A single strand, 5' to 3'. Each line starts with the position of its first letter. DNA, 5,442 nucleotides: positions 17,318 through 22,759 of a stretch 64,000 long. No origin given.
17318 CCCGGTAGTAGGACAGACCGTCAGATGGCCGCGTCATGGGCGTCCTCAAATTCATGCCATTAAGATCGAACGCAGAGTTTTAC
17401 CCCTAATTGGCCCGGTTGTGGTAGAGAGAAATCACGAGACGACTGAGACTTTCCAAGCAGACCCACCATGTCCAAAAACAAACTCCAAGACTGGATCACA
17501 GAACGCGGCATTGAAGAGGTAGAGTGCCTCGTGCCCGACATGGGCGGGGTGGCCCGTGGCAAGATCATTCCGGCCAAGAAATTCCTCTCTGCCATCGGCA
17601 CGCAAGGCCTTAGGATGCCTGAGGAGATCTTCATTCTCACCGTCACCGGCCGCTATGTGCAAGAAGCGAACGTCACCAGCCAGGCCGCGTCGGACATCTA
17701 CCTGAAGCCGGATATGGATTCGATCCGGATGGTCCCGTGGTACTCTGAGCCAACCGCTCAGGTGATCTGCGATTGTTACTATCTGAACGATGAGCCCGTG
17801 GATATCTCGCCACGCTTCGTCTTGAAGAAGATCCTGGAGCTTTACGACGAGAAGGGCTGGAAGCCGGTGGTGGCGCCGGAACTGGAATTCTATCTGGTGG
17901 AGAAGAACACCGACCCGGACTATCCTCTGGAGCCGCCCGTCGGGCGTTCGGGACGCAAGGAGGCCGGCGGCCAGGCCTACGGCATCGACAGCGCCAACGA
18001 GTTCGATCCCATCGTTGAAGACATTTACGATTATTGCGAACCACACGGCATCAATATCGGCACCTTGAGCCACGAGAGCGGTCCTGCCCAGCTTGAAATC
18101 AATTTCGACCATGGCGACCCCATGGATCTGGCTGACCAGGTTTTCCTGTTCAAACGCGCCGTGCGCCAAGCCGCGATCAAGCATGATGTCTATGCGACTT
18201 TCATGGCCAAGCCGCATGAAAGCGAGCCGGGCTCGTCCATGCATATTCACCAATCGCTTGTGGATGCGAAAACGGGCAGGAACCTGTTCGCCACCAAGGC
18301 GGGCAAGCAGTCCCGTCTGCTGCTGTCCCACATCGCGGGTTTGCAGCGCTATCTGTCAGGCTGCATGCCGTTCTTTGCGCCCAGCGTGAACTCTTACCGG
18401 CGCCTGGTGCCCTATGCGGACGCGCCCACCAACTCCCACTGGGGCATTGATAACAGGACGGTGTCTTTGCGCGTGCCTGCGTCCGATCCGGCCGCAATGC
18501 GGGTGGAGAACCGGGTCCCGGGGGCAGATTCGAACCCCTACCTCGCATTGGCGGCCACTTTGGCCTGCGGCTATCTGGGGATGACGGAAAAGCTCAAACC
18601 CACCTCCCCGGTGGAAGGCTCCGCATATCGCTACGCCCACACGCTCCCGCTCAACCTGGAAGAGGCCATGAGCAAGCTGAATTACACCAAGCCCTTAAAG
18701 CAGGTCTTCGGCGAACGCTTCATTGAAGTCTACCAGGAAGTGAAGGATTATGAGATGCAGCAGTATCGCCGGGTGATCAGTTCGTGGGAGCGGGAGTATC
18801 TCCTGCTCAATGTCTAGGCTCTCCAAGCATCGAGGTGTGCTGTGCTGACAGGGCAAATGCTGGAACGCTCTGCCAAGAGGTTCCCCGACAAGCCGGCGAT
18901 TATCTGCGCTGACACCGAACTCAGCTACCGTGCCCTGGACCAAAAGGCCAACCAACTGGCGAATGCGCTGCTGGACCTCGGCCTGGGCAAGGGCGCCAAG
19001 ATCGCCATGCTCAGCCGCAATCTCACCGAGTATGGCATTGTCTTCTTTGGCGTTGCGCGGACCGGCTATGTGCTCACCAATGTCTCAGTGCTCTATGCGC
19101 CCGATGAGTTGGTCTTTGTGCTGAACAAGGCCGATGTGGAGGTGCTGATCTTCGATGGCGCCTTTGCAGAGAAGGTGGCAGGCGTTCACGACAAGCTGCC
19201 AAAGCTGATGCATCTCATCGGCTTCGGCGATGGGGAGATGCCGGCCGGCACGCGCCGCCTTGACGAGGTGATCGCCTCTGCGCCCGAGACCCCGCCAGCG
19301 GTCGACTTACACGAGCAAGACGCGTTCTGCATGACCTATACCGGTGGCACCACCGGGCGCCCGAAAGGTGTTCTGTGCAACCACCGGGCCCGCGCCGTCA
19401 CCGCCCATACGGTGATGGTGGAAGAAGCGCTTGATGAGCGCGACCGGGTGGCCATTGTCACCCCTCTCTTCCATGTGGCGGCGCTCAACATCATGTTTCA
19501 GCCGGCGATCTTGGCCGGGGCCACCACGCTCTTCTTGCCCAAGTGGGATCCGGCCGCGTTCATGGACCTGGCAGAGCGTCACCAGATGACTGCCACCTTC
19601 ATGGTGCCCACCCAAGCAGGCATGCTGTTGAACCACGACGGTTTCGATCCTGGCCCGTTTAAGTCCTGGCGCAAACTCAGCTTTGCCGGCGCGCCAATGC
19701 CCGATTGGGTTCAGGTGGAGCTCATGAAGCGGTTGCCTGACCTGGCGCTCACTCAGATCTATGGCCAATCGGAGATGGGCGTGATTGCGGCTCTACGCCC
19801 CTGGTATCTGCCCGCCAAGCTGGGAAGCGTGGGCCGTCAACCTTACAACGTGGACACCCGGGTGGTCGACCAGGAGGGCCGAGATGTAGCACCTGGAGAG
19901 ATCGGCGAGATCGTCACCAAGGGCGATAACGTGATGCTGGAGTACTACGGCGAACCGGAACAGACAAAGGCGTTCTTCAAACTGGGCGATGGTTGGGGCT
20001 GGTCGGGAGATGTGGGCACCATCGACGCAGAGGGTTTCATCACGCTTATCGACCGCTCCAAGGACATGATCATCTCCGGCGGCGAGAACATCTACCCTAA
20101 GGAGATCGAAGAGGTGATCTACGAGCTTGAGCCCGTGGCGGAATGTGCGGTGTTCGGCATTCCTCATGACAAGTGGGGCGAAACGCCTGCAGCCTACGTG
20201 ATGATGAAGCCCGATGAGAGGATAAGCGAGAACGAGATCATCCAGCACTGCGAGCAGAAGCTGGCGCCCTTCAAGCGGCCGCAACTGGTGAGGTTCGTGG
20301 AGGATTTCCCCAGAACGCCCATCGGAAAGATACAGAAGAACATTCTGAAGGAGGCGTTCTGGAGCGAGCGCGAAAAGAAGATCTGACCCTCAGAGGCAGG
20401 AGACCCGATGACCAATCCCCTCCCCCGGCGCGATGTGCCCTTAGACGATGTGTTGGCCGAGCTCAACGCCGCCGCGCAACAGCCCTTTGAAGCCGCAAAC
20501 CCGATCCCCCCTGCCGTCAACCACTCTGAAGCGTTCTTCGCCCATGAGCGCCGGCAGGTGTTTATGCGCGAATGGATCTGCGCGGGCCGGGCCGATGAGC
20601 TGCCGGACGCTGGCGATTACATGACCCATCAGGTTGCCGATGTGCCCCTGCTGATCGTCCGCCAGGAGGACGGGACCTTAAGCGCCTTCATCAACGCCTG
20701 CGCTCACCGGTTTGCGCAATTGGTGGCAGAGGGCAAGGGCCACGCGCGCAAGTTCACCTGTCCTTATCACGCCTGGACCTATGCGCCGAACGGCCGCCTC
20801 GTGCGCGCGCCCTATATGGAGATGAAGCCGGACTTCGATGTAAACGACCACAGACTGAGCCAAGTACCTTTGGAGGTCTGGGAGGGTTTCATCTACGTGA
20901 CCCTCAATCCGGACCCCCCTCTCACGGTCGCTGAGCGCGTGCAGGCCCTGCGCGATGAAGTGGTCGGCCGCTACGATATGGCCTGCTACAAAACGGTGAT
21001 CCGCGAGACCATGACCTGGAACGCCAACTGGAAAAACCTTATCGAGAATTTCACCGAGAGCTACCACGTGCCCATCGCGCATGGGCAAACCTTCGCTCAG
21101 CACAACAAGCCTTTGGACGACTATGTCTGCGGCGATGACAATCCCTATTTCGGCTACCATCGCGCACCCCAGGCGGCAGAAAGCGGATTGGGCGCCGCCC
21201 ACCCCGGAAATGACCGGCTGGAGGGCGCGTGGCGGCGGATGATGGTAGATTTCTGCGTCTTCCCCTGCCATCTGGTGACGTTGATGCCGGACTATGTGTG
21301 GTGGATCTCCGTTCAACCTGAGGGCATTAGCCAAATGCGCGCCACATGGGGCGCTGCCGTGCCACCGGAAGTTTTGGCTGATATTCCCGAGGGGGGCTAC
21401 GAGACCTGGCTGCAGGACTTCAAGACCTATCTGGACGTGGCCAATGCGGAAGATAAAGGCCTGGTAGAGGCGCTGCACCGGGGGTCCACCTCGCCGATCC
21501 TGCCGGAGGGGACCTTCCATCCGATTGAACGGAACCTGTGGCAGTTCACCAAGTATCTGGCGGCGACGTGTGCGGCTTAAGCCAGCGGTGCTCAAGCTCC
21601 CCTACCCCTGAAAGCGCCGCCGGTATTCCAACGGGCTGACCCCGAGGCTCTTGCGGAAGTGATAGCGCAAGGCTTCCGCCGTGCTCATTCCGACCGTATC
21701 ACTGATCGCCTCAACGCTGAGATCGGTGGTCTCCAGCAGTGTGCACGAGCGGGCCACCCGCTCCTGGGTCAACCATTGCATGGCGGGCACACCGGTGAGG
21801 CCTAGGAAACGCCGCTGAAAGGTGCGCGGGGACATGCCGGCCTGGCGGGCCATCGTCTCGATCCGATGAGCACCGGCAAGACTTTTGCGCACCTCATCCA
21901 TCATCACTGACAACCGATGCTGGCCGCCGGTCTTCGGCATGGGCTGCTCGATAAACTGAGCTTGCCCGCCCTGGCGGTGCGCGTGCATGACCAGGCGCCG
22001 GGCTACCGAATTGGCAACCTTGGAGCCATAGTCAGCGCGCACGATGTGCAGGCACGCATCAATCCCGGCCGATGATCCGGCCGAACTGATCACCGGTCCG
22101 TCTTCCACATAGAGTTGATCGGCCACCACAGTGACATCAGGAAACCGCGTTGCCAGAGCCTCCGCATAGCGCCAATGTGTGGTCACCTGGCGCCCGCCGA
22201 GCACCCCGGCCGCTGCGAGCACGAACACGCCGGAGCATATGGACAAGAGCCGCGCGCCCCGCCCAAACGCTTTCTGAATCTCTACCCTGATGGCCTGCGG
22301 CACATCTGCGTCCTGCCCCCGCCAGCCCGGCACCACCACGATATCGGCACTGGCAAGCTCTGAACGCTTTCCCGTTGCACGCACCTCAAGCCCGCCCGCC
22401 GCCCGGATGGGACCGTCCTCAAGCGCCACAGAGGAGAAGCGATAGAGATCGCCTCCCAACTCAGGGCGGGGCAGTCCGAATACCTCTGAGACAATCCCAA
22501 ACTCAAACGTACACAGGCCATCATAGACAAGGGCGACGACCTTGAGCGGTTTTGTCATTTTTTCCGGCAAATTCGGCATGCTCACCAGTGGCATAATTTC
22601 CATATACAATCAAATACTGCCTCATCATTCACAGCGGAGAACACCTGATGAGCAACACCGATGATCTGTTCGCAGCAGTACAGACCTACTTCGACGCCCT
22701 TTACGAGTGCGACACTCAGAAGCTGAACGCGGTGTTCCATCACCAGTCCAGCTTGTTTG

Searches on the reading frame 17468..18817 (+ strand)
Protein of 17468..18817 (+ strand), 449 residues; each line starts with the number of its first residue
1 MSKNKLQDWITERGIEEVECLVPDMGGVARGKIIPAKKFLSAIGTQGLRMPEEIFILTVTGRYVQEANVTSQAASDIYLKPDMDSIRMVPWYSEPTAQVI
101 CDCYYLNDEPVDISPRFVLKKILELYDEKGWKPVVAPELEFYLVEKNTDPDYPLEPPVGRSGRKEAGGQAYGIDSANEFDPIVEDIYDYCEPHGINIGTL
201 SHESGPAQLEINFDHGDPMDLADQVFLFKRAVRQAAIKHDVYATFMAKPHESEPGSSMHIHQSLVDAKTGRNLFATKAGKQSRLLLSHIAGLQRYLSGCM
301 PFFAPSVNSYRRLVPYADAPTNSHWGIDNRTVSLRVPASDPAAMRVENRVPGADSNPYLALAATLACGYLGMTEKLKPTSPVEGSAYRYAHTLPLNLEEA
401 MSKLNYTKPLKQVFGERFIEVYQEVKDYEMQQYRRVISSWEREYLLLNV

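Call 72: search_protein_families(library=pfam, proteins=[window:17468-18817:+], max_evalue=0.00001)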
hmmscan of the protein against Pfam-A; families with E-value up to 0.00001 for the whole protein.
window:17468-18817:+ (449 aa): 2 families
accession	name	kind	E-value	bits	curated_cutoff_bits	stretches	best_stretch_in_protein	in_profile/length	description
PF00120.29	Gln-synt_C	-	1.2e-104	350.6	24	1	114-443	3-342/344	Glutamine synthetase, catalytic domain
PF03951.24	Gln-synt_N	-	3.8e-07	30.1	33.4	1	72-104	48-80/82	Glutamine synthetase, beta-Grasp domain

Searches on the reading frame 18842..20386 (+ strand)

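Call 72: search_protein_families(library=pfam, proteins=[window:18842-20386:+], max_evalue=0.00001)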
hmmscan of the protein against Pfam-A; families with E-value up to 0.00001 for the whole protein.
window:18842-20386:+ (514 aa): 2 families
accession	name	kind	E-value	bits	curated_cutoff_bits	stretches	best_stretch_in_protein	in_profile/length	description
PF00501.34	AMP-binding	-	3.3e-79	266.9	29.9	1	7-369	1-384/384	AMP-binding enzyme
PF13193.12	AMP-binding_C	-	7.6e-22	78.5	24.5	1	421-496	1-76/76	AMP-binding enzyme C-terminal domain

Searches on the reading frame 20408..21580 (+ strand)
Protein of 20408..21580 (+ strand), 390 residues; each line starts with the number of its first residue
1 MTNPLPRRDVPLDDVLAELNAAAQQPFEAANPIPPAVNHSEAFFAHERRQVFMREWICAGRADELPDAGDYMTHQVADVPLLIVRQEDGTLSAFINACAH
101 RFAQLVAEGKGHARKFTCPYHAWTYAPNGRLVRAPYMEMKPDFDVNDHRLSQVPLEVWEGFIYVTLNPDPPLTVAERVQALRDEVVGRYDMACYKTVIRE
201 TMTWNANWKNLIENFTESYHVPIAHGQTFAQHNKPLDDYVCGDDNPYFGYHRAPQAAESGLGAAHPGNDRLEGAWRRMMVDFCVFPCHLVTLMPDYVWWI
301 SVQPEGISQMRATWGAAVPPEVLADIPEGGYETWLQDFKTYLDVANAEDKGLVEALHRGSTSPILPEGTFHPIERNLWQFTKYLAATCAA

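Call 18: search_protein_families(library=pfam, proteins=[window:20408-21580:+], max_evalue=0.001)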
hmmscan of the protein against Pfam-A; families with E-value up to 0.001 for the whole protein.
window:20408-21580:+ (390 aa): 2 families
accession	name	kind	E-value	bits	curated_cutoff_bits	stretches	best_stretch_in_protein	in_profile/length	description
PF00848.25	Ring_hydroxyl_A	-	5.7e-21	75.8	24.9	1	194-388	4-206/208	Ring hydroxylating alpha subunit (catalytic domain)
PF00355.32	Rieske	-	1.4e-19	70.2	20.3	1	55-138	1-82/88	Rieske [2Fe-2S] domain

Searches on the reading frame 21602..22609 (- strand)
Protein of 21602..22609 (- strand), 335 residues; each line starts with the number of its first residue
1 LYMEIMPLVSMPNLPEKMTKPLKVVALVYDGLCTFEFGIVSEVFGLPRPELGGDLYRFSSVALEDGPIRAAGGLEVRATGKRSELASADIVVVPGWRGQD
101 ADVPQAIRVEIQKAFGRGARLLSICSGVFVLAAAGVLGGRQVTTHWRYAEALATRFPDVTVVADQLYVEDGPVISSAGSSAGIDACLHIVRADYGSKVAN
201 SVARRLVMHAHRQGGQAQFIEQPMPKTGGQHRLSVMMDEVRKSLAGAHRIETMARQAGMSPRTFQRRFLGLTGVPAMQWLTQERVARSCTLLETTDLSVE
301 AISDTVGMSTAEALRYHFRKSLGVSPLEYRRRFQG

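Call 18: search_protein_families(library=pfam, proteins=[window:21602-22609:-], max_evalue=0.001)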
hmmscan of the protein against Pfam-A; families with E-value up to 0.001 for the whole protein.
window:21602-22609:- (335 aa): 3 families
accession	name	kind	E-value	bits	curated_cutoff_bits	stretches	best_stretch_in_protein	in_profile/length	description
PF12833.13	HTH_18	-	2.7e-19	69.7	33.6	1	253-332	1-80/80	Helix-turn-helix domain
PF01965.30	DJ-1_PfpI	-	2.5e-16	60.4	26.6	1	27-191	6-164/165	DJ-1/PfpI family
PF00165.29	HTH_AraC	-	8.7e-10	38.9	26.6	1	292-331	1-42/42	Bacterial regulatory helix-turn-helix proteins, AraC family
